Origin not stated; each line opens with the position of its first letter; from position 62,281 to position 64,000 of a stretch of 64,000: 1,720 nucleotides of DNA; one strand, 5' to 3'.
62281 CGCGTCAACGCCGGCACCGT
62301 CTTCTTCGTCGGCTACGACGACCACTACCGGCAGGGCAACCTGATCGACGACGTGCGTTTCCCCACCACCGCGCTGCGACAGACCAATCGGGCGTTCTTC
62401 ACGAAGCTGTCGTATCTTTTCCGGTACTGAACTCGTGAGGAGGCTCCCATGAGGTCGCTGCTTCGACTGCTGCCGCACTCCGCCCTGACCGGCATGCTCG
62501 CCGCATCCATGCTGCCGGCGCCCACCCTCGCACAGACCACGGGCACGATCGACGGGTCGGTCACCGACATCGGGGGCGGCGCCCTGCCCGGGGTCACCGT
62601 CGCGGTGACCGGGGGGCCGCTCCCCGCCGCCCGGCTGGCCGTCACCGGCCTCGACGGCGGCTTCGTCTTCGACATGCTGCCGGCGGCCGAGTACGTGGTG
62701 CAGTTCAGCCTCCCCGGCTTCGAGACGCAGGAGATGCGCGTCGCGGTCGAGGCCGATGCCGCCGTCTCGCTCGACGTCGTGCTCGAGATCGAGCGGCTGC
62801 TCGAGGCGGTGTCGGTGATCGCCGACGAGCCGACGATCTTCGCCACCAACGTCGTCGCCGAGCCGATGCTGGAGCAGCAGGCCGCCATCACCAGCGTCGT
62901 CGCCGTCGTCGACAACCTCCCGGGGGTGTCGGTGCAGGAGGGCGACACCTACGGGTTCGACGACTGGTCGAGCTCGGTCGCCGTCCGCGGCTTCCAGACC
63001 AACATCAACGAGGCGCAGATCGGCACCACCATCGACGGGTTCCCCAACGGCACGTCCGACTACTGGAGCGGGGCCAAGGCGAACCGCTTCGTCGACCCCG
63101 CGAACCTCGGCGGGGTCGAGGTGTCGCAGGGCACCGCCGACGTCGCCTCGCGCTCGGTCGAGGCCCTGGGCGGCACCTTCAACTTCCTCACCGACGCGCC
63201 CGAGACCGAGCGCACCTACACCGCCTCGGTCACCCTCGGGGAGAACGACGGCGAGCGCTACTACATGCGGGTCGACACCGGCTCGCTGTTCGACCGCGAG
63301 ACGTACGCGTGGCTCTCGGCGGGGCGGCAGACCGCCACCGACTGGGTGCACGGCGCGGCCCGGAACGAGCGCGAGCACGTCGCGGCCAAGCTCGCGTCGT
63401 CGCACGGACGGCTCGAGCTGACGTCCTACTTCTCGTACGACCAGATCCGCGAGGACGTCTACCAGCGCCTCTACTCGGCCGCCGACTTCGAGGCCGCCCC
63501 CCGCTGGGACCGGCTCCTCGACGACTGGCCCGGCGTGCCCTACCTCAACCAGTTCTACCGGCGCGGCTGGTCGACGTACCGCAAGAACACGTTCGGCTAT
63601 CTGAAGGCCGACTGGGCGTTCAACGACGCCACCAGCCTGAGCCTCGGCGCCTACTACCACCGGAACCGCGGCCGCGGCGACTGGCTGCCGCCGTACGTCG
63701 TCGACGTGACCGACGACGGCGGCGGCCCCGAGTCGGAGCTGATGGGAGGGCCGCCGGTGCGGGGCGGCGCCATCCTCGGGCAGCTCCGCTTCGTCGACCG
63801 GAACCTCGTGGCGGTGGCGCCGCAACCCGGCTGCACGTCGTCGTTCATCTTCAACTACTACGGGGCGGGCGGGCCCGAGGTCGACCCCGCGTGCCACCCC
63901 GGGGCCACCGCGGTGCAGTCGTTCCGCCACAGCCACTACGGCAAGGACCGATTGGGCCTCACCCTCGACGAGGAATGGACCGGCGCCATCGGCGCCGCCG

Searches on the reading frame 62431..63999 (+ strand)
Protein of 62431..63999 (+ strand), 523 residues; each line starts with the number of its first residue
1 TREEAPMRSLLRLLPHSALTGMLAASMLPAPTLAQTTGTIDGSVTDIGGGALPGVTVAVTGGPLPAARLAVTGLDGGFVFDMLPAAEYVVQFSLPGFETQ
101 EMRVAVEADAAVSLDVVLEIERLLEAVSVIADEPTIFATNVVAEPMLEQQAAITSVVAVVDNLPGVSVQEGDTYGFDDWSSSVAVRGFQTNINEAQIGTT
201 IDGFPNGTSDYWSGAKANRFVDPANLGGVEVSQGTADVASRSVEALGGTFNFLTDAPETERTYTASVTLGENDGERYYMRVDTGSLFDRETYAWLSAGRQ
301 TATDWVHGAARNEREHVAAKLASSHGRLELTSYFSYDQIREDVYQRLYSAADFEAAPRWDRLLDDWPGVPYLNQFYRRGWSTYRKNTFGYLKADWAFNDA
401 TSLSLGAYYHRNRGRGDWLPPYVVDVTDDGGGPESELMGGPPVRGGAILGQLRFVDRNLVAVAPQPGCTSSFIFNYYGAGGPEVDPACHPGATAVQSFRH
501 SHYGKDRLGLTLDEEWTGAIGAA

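Call 94: search_protein_families(library=pfam, proteins=[window:62431-63999:+], max_evalue=0.00001)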
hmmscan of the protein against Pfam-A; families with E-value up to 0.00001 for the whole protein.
window:62431-63999:+ (523 aa): 3 families
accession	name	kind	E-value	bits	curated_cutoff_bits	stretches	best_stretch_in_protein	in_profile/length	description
PF13620.12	CarboxypepD_reg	-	2.2e-13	50.8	32.3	1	39-119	1-82/82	Carboxypeptidase regulatory-like domain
PF07715.20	Plug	-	7.6e-12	46.1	23.9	1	137-241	7-100/107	TonB-dependent Receptor Plug Domain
PF13715.12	CarbopepD_reg_2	-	1.2e-08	35.2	32.2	1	40-127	1-86/88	CarboxypepD_reg-like domain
